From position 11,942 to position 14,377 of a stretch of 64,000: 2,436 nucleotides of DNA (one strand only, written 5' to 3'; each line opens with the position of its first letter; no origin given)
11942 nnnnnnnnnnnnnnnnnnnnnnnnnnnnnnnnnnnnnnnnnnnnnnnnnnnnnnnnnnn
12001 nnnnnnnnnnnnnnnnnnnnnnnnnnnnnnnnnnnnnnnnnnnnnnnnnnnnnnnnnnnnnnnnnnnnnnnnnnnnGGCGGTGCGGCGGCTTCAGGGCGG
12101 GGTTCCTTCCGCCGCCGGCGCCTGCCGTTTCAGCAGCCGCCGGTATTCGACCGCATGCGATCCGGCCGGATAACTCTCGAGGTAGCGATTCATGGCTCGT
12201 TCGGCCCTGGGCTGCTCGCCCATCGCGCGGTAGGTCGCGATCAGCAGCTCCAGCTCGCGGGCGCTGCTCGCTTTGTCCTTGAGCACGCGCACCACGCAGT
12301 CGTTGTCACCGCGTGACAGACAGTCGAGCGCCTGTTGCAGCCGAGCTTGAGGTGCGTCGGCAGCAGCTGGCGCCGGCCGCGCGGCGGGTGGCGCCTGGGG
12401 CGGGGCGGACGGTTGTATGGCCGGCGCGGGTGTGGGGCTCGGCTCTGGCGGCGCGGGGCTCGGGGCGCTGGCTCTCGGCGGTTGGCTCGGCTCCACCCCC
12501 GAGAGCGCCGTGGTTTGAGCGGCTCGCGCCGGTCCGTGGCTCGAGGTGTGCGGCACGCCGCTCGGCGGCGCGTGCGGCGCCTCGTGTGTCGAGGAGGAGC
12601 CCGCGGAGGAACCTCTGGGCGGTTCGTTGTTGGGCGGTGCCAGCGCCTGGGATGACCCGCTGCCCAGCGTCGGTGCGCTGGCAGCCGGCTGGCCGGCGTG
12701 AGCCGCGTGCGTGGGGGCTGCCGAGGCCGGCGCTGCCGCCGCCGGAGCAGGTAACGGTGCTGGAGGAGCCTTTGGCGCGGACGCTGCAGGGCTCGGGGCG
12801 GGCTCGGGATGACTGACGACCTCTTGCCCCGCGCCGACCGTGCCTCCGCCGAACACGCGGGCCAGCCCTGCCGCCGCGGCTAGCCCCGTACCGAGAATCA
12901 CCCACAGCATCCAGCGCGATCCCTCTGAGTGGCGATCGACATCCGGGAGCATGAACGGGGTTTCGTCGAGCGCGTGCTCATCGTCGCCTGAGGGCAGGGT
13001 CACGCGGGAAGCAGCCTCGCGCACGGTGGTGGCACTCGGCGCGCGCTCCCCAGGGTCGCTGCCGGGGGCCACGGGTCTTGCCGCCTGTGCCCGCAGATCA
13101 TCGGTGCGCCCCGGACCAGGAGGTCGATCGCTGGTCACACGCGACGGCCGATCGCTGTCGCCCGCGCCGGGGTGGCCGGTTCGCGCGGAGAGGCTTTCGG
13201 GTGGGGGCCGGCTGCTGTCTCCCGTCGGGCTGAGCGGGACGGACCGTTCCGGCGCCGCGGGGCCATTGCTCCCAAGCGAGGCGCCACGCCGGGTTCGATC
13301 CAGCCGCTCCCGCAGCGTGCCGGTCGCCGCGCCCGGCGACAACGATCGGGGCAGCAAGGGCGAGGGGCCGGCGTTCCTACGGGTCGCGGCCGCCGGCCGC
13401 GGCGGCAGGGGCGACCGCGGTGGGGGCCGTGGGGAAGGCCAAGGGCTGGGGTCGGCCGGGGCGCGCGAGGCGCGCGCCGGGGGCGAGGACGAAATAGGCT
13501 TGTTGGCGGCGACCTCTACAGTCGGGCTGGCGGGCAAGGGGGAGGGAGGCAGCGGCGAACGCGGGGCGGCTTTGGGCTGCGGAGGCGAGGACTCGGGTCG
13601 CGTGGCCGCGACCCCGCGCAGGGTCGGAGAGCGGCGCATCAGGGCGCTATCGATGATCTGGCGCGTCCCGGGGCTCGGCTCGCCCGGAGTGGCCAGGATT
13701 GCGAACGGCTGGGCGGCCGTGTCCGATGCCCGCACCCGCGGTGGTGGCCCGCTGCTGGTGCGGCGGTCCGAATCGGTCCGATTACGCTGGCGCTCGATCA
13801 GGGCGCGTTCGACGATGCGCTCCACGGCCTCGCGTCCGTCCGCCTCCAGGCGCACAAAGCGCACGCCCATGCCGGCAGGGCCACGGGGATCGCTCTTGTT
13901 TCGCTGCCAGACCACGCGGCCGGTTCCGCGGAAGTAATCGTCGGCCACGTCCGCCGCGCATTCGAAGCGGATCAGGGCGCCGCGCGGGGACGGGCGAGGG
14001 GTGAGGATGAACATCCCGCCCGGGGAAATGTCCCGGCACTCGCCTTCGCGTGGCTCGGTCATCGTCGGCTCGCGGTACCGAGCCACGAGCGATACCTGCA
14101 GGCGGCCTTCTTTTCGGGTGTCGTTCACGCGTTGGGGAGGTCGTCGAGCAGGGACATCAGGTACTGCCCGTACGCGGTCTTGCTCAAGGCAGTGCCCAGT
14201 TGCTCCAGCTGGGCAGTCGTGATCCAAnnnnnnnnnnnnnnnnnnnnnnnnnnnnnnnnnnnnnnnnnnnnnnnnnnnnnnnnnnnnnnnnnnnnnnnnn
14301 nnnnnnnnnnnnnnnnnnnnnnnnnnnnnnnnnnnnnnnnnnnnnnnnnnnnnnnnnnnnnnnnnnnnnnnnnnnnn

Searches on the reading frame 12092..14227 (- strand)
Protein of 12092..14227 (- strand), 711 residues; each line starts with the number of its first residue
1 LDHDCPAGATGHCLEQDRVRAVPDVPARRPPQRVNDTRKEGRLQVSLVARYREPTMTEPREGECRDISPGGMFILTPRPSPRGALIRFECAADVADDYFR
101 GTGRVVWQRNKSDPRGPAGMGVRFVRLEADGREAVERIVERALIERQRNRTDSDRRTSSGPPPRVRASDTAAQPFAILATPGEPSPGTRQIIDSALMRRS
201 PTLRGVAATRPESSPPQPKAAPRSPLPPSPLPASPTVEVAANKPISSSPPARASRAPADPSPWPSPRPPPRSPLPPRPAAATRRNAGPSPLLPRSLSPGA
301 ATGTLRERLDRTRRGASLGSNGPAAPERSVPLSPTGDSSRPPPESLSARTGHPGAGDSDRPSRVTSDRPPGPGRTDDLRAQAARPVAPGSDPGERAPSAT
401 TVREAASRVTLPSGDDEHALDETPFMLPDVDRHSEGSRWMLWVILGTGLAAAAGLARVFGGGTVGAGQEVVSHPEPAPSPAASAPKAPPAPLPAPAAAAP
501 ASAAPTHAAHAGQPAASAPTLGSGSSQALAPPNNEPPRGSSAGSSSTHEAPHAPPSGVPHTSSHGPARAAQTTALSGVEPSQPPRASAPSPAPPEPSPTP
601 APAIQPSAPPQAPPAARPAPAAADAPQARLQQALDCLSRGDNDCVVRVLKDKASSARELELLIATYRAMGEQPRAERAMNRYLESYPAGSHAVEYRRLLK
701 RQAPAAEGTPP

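Call 7: search_protein_families(library=ncbifam, proteins=[window:12092-14227:-], max_evalue=0.01)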
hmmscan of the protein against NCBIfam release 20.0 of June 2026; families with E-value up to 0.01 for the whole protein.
window:12092-14227:- (711 aa): 1 family
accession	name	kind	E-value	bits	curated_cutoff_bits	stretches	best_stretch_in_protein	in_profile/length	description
TIGR02266.1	gmx_TIGR02266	paralog_domain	2.9e-15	56.2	68.7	1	65-140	22-96/96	TIGR02266 family protein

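Call 8: search_protein_families(library=pfam, proteins=[window:12092-14227:-], max_evalue=0.01)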
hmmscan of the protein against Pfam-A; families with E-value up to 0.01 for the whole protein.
window:12092-14227:- (711 aa): 1 family
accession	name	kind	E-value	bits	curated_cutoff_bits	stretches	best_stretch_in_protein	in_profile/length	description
PF07238.19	PilZ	-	6e-12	46.2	22.5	1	37-140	2-101/102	PilZ domain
